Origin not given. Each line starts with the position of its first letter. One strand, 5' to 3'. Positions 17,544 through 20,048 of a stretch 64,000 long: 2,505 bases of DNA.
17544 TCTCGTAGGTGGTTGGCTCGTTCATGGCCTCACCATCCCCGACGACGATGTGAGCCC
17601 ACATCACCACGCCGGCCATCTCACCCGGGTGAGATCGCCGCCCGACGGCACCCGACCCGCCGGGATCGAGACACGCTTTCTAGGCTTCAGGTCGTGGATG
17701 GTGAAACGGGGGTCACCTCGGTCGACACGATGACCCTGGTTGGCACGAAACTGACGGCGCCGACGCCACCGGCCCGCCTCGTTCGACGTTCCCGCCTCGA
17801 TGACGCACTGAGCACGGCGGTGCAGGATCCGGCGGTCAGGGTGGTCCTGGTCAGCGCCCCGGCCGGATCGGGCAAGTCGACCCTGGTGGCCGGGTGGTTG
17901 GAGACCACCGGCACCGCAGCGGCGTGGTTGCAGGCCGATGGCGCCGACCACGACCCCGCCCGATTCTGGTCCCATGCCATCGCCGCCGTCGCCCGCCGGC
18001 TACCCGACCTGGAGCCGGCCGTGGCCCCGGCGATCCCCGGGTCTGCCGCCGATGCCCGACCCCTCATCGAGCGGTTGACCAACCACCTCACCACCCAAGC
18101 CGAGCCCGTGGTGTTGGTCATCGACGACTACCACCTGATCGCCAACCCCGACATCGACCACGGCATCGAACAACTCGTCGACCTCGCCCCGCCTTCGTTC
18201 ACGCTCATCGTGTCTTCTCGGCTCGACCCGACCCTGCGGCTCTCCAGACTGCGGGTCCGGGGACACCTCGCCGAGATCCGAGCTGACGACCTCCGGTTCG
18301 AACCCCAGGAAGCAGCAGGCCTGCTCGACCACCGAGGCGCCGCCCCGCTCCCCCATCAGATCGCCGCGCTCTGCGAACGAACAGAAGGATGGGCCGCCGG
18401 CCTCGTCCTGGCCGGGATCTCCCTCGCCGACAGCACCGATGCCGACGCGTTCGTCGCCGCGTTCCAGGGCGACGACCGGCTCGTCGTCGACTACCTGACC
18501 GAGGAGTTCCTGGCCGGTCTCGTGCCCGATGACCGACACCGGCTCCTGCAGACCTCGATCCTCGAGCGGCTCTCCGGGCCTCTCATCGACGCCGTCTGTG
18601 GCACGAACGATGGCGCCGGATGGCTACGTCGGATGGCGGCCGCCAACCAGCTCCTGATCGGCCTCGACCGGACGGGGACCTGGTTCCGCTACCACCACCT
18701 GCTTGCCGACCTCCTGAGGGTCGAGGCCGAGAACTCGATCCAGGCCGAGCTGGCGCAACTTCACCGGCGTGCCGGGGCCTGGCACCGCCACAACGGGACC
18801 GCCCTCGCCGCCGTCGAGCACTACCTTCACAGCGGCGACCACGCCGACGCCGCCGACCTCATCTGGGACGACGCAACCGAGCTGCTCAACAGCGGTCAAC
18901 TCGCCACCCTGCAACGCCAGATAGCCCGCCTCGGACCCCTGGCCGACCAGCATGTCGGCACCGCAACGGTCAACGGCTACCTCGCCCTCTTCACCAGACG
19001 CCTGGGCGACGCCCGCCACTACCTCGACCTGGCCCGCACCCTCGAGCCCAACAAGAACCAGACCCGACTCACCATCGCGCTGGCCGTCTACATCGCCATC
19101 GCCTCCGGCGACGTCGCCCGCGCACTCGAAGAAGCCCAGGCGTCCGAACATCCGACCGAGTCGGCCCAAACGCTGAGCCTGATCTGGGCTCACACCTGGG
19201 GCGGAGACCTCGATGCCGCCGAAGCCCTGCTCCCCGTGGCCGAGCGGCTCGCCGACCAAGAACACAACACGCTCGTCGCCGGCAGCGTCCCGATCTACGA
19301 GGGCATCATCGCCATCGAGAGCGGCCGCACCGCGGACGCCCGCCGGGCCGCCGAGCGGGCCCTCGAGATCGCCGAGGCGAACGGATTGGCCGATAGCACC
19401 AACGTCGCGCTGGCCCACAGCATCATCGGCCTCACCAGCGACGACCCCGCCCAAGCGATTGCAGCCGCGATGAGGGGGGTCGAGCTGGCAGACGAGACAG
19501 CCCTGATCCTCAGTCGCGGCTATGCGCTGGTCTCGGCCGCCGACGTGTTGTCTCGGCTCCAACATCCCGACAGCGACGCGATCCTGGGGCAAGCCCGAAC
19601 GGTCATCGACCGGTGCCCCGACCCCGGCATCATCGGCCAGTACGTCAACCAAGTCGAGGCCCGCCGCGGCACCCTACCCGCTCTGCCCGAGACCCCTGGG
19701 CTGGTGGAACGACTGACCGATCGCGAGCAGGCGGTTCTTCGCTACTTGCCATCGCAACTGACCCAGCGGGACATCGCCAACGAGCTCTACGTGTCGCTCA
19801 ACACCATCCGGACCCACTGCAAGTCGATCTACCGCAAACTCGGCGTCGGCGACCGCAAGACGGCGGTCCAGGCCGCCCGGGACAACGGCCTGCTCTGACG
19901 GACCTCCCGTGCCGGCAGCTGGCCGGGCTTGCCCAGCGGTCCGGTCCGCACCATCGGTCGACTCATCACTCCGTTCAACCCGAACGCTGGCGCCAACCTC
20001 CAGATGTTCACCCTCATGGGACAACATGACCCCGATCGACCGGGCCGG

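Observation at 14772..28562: Five copies of a 16-bp palindrome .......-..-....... in one fixed promoter architecture, interleaved with three LAL/MalT-type STAND regulators: a self-contained uncharacterised regulon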

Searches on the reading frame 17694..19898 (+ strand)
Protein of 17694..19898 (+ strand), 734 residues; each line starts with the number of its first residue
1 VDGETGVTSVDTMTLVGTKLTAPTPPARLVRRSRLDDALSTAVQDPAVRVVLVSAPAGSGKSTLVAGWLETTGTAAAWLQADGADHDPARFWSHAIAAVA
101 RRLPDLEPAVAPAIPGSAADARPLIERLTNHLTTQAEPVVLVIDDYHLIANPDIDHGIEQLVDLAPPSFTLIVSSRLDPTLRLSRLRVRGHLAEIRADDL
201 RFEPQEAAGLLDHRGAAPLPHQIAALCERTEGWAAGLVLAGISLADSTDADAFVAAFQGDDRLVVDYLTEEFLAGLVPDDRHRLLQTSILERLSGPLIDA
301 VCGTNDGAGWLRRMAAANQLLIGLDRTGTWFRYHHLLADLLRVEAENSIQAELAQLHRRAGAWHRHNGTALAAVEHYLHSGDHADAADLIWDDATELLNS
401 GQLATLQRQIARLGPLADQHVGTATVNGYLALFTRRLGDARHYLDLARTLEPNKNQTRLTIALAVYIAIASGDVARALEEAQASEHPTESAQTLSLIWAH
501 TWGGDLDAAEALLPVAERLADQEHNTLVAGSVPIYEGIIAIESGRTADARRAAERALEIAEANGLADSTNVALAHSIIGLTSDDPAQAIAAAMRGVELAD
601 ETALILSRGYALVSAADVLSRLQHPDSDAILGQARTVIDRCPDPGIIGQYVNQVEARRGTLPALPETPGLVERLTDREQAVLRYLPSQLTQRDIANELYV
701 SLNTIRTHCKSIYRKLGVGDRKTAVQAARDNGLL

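Call 11: search_protein_families(library=pfam, proteins=[window:17730-19898:+], max_evalue=0.01)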
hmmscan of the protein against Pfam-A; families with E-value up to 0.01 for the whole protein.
window:17730-19898:+ (722 aa): 7 families
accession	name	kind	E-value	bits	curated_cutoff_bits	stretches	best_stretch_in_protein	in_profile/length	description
PF13191.12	AAA_16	-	3.7e-12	47.5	32.6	1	20-156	9-162/167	AAA ATPase domain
PF00196.25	GerE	-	7.4e-12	45.2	23.5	1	661-715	2-56/57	Bacterial regulatory proteins, luxR family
PF13401.12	AAA_22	-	1.7e-06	28.8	27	1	38-160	7-121/130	AAA domain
PF25199.1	nSTAND_NTPase5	-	0.00034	20.9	34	1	18-53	20-58/145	Novel STAND NTPase 5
PF20703.3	nSTAND1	-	0.0025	17.9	27.1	1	20-166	19-162/379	Novel STAND NTPase 1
PF04545.22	Sigma70_r4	-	0.0025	17.7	24.1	1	660-704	3-48/50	Sigma-70, region 4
PF05729.18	NACHT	-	0.009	16.3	26.7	0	37-165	1-130/167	NACHT domain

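Call 15: find_homologous_proteins(query=window:17730-19898:+, max_evalue=1e-30)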
Query window:17730-19898:+ (722 aa): 4393 proteins with E <= 1e-30 among 8000 candidates; the best 120 are listed.
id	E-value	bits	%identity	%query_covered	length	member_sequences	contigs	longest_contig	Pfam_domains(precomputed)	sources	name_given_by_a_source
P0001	0.0e+0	1510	100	96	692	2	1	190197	PF25873.1,PF00196.26,PF13401.13,PF13191.13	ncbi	-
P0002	0.0e+0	1409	89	100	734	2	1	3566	PF25873.1,PF00196.26,PF13401.13,PF13191.13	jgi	jgi:LuxR family maltose regulon positive regulatory protein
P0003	0.0e+0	1405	90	100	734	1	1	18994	PF25873.1,PF00196.26,PF13401.13,PF07719.24,PF13191.13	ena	-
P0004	0.0e+0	1395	89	100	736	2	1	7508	PF25873.1,PF00196.26,PF13401.13,PF13191.13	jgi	jgi:LuxR family maltose regulon positive regulatory protein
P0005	0.0e+0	1381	88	100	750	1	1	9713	PF25873.1,PF00196.26,PF13401.13,PF13191.13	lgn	-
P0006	0.0e+0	1311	83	100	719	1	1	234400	PF25873.1,PF00196.26,PF13401.13,PF13191.13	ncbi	ncbi:MAG: LuxR C-terminal-related transcriptional regulator [Actinomycetota bacterium]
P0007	0.0e+0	1232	79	100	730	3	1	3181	PF25873.1,PF00196.26,PF13401.13,PF13191.13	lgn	-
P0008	0.0e+0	1224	78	99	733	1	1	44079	PF25873.1,PF00196.26,PF13401.13,PF13191.13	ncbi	ncbi:MAG: AAA family ATPase [Actinomycetota bacterium]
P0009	0.0e+0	1223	78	100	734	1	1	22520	PF25873.1,PF00196.26,PF13401.13,PF25199.2,PF13191.13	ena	-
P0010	0.0e+0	1199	75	100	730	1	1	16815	PF25873.1,PF00196.26,PF13401.13,PF25199.2,PF13191.13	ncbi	ncbi:MAG: LuxR C-terminal-related transcriptional regulator [Actinomycetota bacterium]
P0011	0.0e+0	1196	75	100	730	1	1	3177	PF25873.1,PF00196.26,PF13401.13,PF25199.2,PF13191.13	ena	-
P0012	0.0e+0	1193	76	100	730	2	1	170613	PF25873.1,PF00196.26,PF13401.13,PF13191.13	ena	-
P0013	0.0e+0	1182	75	100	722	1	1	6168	PF25873.1,PF00196.26,PF13401.13,PF13191.13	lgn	-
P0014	0.0e+0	1181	75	100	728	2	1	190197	PF25873.1,PF00196.26,PF13401.13,PF25199.2,PF13191.13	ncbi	-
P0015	0.0e+0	1163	73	100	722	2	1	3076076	PF25873.1,PF00196.26,PF13401.13,PF25199.2,PF13191.13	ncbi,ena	-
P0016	0.0e+0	1157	72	100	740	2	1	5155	PF25873.1,PF00196.26,PF13401.13,PF25199.2,PF13191.13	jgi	jgi:LuxR family maltose regulon positive regulatory protein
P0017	0.0e+0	1130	72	100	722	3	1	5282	PF25873.1,PF00196.26,PF13401.13,PF13191.13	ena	-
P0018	0.0e+0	1122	75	94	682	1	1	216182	PF25873.1,PF00196.26,PF13401.13,PF07719.24,PF13191.13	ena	-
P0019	0.0e+0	1106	71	100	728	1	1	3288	PF25873.1,PF00196.26,PF13401.13,PF13191.13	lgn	-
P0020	0.0e+0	1092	70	100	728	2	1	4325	PF25873.1,PF00196.26,PF13401.13,PF25199.2,PF13191.13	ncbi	ncbi:MAG: LuxR C-terminal-related transcriptional regulator [Acidimicrobiales bacterium]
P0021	0.0e+0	1077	70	100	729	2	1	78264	PF25873.1,PF00196.26,PF13401.13,PF13191.13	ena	-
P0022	0.0e+0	1055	69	100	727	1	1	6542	PF25873.1,PF00196.26,PF13401.13,PF25199.2,PF13191.13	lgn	-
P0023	0.0e+0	1051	68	100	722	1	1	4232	PF25873.1,PF00196.26,PF13191.13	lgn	-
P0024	0.0e+0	1047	67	100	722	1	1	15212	PF25873.1,PF00196.26,PF13401.13,PF13191.13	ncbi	-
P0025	0.0e+0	1045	68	100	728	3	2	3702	PF25873.1,PF00196.26,PF13191.13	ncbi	-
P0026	0.0e+0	1026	67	100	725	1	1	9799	PF25873.1,PF00196.26,PF13401.13,PF13191.13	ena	-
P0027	0.0e+0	1024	66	100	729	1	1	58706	PF25873.1,PF00196.26,PF13191.13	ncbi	-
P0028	4.6e-267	906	60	100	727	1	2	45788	PF25873.1,PF00196.26,PF13401.13,PF07719.24,PF13191.13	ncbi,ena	-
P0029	1.7e-266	904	60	100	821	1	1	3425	PF25873.1,PF00196.26,PF13401.13,PF07719.24,PF13191.13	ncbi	-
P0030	2.0e-265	901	59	100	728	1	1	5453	PF25873.1,PF00196.26,PF13401.13,PF13191.13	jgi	jgi:LuxR family maltose regulon positive regulatory protein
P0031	3.5e-260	883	76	73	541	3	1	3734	PF25873.1,PF13401.13,PF25199.2,PF13191.13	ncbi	ncbi:MAG: AAA family ATPase, partial [Actinomycetota bacterium]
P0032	1.2e-259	882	59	100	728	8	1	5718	PF25873.1,PF00196.26,PF13424.13,PF13401.13,PF07719.24,PF13191.13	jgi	jgi:LuxR family maltose regulon positive regulatory protein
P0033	2.2e-259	881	59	100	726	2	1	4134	PF14559.13,PF25873.1,PF00196.26,PF13401.13,PF07719.24,PF13191.13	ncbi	-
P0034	3.1e-259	880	60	100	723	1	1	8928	PF25873.1,PF00196.26,PF13401.13,PF07719.24,PF13191.13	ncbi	-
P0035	9.8e-257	872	59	100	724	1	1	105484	PF25873.1,PF00196.26,PF13401.13,PF13191.13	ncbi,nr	ncbi:MAG: hypothetical protein GY929_01830 [Actinomycetia bacterium]|nr:hypothetical protein [Actino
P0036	7.0e-255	866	58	100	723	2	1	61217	PF25873.1,PF00196.26,PF13424.13,PF13401.13,PF13191.13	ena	-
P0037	1.0e-254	865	59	100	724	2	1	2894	PF25873.1,PF00196.26,PF13401.13,PF07719.24,PF13191.13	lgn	-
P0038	3.5e-254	863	58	100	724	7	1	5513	PF25873.1,PF00196.26,PF13401.13,PF07719.24,PF13191.13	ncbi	-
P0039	1.4e-251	855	58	100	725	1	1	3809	PF25873.1,PF00196.26,PF07719.24,PF13191.13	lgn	-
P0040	1.3e-250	852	59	100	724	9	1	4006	PF25873.1,PF00196.26,PF13401.13,PF13191.13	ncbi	-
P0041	2.6e-249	847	58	100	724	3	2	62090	PF25873.1,PF00196.26,PF13401.13,PF13191.13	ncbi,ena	-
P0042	3.1e-248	844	58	100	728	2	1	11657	PF25873.1,PF00196.26,PF13401.13,PF13191.13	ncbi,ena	-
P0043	3.0e-246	837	57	100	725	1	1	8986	PF25873.1,PF00196.26,PF07719.24,PF13191.13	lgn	-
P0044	9.5e-245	832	57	100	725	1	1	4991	PF25873.1,PF00196.26,PF13401.13,PF07719.24,PF13191.13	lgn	-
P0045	6.5e-244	830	57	100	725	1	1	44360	PF25873.1,PF00196.26,PF07719.24,PF13191.13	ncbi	ncbi:MAG: LuxR C-terminal-related transcriptional regulator [Actinomycetota bacterium]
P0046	1.0e-243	829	58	100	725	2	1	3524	PF25873.1,PF00196.26,PF13424.13,PF07719.24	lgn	-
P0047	3.6e-242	824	55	100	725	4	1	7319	PF25873.1,PF00196.26,PF13401.13,PF13191.13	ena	-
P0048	4.4e-241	820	57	100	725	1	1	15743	PF25873.1,PF00196.26,PF13401.13,PF07719.24,PF13191.13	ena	-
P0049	9.1e-241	819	56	100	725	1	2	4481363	PF25873.1,PF00196.26,PF07719.24,PF13191.13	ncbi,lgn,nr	ncbi:MAG: LuxR C-terminal-related transcriptional regulator [Acidimicrobiales bacterium]|nr:LuxR C-t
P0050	8.5e-240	816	57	100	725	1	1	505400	PF25873.1,PF00196.26,PF13191.13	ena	-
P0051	1.0e-239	816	56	100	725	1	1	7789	PF25873.1,PF00196.26,PF07719.24,PF13191.13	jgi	jgi:LuxR family maltose regulon positive regulatory protein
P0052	5.7e-239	813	57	100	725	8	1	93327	PF25873.1,PF00196.26,PF07719.24,PF13191.13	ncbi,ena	-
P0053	1.0e-238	812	57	100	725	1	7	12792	PF25873.1,PF00196.26,PF13191.13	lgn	-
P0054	1.3e-238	812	57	100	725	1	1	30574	PF25873.1,PF00196.26,PF13191.13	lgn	-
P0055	4.0e-237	807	55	100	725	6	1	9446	PF25873.1,PF00196.26,PF07719.24,PF13191.13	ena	-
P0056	6.1e-237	806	56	100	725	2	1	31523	PF25873.1,PF00196.26,PF13191.13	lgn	-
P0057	6.4e-237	806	56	100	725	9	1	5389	PF25873.1,PF00196.26,PF07719.24,PF13191.13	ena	-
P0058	1.8e-236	805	56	100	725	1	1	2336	PF25873.1,PF00196.26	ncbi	-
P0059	3.0e-236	804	55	100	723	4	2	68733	PF25873.1,PF00196.26,PF13401.13,PF07719.24,PF13191.13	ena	-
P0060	7.2e-236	803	56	100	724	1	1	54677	PF25873.1,PF00196.26,PF13401.13,PF07719.24,PF25199.2,PF13191.13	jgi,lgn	-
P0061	1.5e-235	802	55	100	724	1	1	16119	PF25873.1,PF00196.26,PF13401.13,PF07719.24,PF13191.13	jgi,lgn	-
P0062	1.8e-235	802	56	100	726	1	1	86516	PF25873.1,PF00196.26,PF07719.24,PF13191.13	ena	-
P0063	1.8e-235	802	55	100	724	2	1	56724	PF25873.1,PF00196.26,PF13401.13,PF07719.24,PF13191.13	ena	-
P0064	2.8e-235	801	56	100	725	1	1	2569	PF25873.1,PF00196.26,PF07719.24,PF13191.13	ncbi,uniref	ncbi:LuxR C-terminal-related transcriptional regulator [Ilumatobacter sp.]|uniref:LuxR C-terminal-re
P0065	1.2e-233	796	55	100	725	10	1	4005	PF25873.1,PF00196.26,PF13401.13,PF13191.13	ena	-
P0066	1.6e-233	795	56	100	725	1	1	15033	PF25873.1,PF00196.26,PF07719.24,PF13191.13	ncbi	ncbi:MAG: LuxR C-terminal-related transcriptional regulator [Actinomycetota bacterium]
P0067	4.0e-231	787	54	100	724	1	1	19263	PF25873.1,PF00196.26,PF13191.13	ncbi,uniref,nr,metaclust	ncbi:helix-turn-helix transcriptional regulator [Ilumatobacter nonamiensis]|uniref:helix-turn-helix 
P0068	8.3e-228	776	53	100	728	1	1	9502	PF25873.1,PF00196.26,PF13424.13,PF13401.13,PF07719.24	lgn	-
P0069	3.3e-223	761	53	100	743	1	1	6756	PF25873.1,PF00196.26,PF13401.13,PF13191.13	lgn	-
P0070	8.7e-220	750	53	100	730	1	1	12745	PF25873.1,PF00196.26,PF13401.13,PF07719.24,PF13191.13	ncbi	-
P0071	3.4e-218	744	53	100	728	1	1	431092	PF25873.1,PF00196.26,PF13401.13,PF13191.13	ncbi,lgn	ncbi:MAG: LuxR C-terminal-related transcriptional regulator [Acidimicrobiales bacterium]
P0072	3.1e-214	731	51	100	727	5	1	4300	PF25873.1,PF00196.26,PF13401.13,PF13191.13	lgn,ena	-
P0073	1.0e-213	730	59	84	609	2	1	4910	PF25873.1,PF00196.26,PF07719.24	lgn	-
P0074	6.6e-212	724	51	100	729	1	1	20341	PF25873.1,PF00196.26,PF07719.24,PF13191.13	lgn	-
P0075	8.5e-212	723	50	100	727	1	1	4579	PF25873.1,PF17874.8,PF00196.26,PF13424.13,PF13401.13,PF13191.13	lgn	-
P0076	1.7e-211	722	52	100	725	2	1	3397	PF25873.1,PF00196.26,PF13424.13,PF13401.13,PF13191.13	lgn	-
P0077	2.3e-210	719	50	100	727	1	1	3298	PF25873.1,PF00196.26,PF13401.13,PF13191.13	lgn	-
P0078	6.3e-210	717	74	62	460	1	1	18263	PF25873.1,PF00196.26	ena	-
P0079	1.6e-209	716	91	40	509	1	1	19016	PF25873.1,PF00196.26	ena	-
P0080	9.8e-209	713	51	100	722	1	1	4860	PF25873.1,PF00196.26,PF13401.13,PF13191.13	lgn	-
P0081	1.5e-208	713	51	100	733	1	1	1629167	PF25873.1,PF00196.26,PF13424.13,PF13401.13,PF07719.24,PF13191.13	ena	-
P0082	3.2e-208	712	50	100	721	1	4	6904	PF25873.1,PF00196.26,PF13424.13,PF13401.13,PF13191.13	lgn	-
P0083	3.8e-207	708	50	100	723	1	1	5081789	PF25873.1,PF00196.26,PF13401.13,PF13191.13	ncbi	ncbi:MAG: LuxR C-terminal-related transcriptional regulator [Acidimicrobiales bacterium]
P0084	4.8e-207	708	49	100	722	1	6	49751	PF25873.1,PF17874.8,PF00196.26,PF13401.13,PF13191.13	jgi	jgi:LuxR family maltose regulon positive regulatory protein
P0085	6.2e-206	704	50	100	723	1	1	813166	PF25873.1,PF00196.26,PF13401.13,PF13191.13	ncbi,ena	-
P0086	1.3e-205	703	51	100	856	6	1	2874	PF25873.1,PF00196.26,PF13401.13,PF13191.13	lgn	-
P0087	7.9e-205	700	50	100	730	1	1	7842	PF25873.1,PF00196.26,PF13424.13,PF13401.13,PF20703.4,PF07719.24,PF13191.13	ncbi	ncbi:MAG: LuxR C-terminal-related transcriptional regulator [Acidimicrobiales bacterium]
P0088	9.6e-205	700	51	100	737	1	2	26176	PF25873.1,PF00196.26,PF13401.13,PF13191.13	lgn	-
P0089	4.5e-204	698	49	99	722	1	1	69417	PF25873.1,PF17874.8,PF00196.26,PF13424.13,PF13401.13,PF13191.13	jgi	-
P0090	5.0e-204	698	51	100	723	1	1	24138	PF25873.1,PF00196.26,PF13401.13,PF13191.13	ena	-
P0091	9.8e-204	697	51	100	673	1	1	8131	PF25873.1,PF00196.26,PF07719.24,PF13191.13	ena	-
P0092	1.5e-203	696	50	100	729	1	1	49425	PF25873.1,PF00196.26,PF13191.13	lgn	-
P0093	1.6e-203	696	50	100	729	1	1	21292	PF25873.1,PF00196.26,PF13191.13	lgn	-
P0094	6.8e-203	694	50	100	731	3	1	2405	PF25873.1,PF00196.26,PF07719.24,PF13191.13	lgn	-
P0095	8.2e-203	694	49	100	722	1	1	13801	PF25873.1,PF00196.26,PF13424.13,PF13401.13,PF13191.13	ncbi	-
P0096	2.0e-202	692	50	100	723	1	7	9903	PF25873.1,PF00196.26,PF13401.13,PF13191.13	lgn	-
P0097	2.1e-202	692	50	100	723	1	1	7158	PF25873.1,PF00196.26,PF13401.13,PF13191.13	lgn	-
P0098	4.0e-202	691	50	100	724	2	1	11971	PF25873.1,PF00196.26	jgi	jgi:LuxR family maltose regulon positive regulatory protein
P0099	4.4e-202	691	50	100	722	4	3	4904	PF25873.1,PF00196.26,PF13401.13,PF13191.13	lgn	-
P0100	5.2e-202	691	50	100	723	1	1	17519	PF25873.1,PF00196.26,PF13401.13,PF13191.13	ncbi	ncbi:MAG: LuxR C-terminal-related transcriptional regulator [Thermoanaerobaculia bacterium]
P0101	7.2e-202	691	49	100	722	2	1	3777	PF25873.1,PF00196.26,PF13401.13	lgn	-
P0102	7.3e-202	691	50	100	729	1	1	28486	PF25873.1,PF00196.26,PF13401.13,PF13191.13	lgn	-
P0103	1.0e-201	690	49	100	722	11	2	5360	PF25873.1,PF17874.8,PF00196.26,PF13401.13,PF13191.13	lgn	-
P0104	1.1e-201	690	50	100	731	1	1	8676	PF25873.1,PF00196.26,PF13401.13,PF13191.13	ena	-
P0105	2.5e-201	689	49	100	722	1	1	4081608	PF25873.1,PF17874.8,PF00196.26,PF13401.13,PF13191.13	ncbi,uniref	ncbi:LuxR C-terminal-related transcriptional regulator [Actinospongicola halichondriae]|uniref:LuxR 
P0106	3.4e-201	688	49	100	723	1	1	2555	PF25873.1,PF00196.26,PF13401.13,PF13191.13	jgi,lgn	-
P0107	4.9e-201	688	49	100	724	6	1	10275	PF25873.1,PF00196.26,PF13401.13,PF13191.13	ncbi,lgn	ncbi:MAG: LuxR C-terminal-related transcriptional regulator [Acidimicrobiales bacterium]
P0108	5.1e-201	688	50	100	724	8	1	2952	PF25873.1,PF00196.26,PF13191.13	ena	-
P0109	5.4e-201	688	49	100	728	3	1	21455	PF25873.1,PF00196.26,PF13401.13,PF13191.13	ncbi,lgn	-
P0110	6.6e-201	687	49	100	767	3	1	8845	PF25873.1,PF00196.26,PF13191.13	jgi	-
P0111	7.0e-201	687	51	100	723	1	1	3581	PF25873.1,PF00196.26,PF13401.13,PF13191.13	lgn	-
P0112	8.9e-201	687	49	100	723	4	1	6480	PF25873.1,PF00196.26,PF13401.13,PF13191.13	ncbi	-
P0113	2.0e-200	686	49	100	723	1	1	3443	PF25873.1,PF00196.26,PF13401.13,PF13191.13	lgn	-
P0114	4.6e-200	685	49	100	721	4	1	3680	PF25873.1,PF00196.26,PF13401.13,PF13191.13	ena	-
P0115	4.7e-200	685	49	100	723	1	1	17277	PF25873.1,PF00196.26,PF13401.13,PF13191.13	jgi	jgi:LuxR family maltose regulon positive regulatory protein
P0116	4.8e-200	685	49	99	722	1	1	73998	PF25873.1,PF00196.26,PF13401.13,PF13191.13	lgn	-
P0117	6.0e-200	684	50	100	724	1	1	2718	PF25873.1,PF00196.26,PF13191.13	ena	-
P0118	6.3e-200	684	48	99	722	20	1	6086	PF25873.1,PF00196.26,PF13401.13,PF13191.13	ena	-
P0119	1.0e-199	683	51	100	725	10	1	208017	PF25873.1,PF00196.26,PF13191.13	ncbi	ncbi:MAG: LuxR C-terminal-related transcriptional regulator [Ilumatobacteraceae bacterium]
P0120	1.3e-199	683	49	100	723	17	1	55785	PF25873.1,PF00196.26,PF13401.13,PF13191.13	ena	-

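Call 16: find_encoding_contigs(protein=P0006, flank=10000, max_places=2)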
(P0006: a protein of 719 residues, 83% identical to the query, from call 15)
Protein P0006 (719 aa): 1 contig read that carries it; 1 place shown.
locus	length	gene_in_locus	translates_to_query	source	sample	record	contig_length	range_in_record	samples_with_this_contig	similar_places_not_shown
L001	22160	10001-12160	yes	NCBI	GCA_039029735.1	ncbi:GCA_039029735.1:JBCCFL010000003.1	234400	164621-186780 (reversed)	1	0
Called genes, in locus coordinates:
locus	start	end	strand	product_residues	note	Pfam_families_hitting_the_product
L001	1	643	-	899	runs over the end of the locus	PF00990:GGDEF, PF00563:EAL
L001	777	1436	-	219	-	PF12917:YfbR-like, PF13023:HD_3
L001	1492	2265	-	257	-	-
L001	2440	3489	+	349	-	PF00165:HTH_AraC (faint), PF12833:HTH_18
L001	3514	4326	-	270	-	PF00596:Aldolase_II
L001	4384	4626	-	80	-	-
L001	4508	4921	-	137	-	PF01850:PIN (weak)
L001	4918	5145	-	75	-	PF07362:CcdA (weak)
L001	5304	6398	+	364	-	PF08240:ADH_N, PF16912:Glu_dehyd_C, PF00107:ADH_zinc_N, PF13602:ADH_zinc_N_2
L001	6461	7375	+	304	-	PF08450:SGL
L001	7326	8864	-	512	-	PF00144:Beta-lactamase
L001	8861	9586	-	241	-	PF14329:DUF4386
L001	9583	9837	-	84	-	-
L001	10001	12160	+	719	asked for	PF13191:AAA_16, PF13401:AAA_22 (weak), PF25873:WHD_MalT, PF00196:GerE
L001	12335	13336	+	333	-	PF08240:ADH_N, PF00107:ADH_zinc_N, PF13602:ADH_zinc_N_2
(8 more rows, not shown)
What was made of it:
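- On MalT/LAL family of STAND transcription regulators: PF25873 WHD_MalT is precomputed on all close homologues (calls 15, 16).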

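Call 17: find_encoding_contigs(protein=P0015, flank=10000, max_places=2)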
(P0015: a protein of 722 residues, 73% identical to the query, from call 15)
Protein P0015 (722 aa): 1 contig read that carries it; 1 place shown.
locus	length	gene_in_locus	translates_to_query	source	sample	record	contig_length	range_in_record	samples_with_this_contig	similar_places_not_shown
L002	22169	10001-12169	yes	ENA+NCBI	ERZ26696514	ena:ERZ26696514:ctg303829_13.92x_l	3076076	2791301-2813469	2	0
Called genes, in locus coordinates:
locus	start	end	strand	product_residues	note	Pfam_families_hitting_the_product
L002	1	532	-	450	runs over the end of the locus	-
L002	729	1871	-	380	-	PF07969:Amidohydro_3 (weak)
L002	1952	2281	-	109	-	-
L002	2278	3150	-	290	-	PF01925:TauE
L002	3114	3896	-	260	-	PF06283:ThuA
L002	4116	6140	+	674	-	PF08240:ADH_N, PF16912:Glu_dehyd_C (weak), PF00107:ADH_zinc_N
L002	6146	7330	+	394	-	PF02515:CoA_transf_3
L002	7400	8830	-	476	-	PF00144:Beta-lactamase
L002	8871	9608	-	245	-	PF14329:DUF4386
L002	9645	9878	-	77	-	-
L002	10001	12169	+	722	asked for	PF13191:AAA_16, PF25199:nSTAND_NTPase5 (faint), PF13401:AAA_22, PF25873:WHD_MalT, PF00196:GerE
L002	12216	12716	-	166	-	PF00293:NUDIX, PF14815:NUDIX_4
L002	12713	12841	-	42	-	-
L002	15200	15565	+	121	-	PF00583:Acetyltransf_1, PF13508:Acetyltransf_7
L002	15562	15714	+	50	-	-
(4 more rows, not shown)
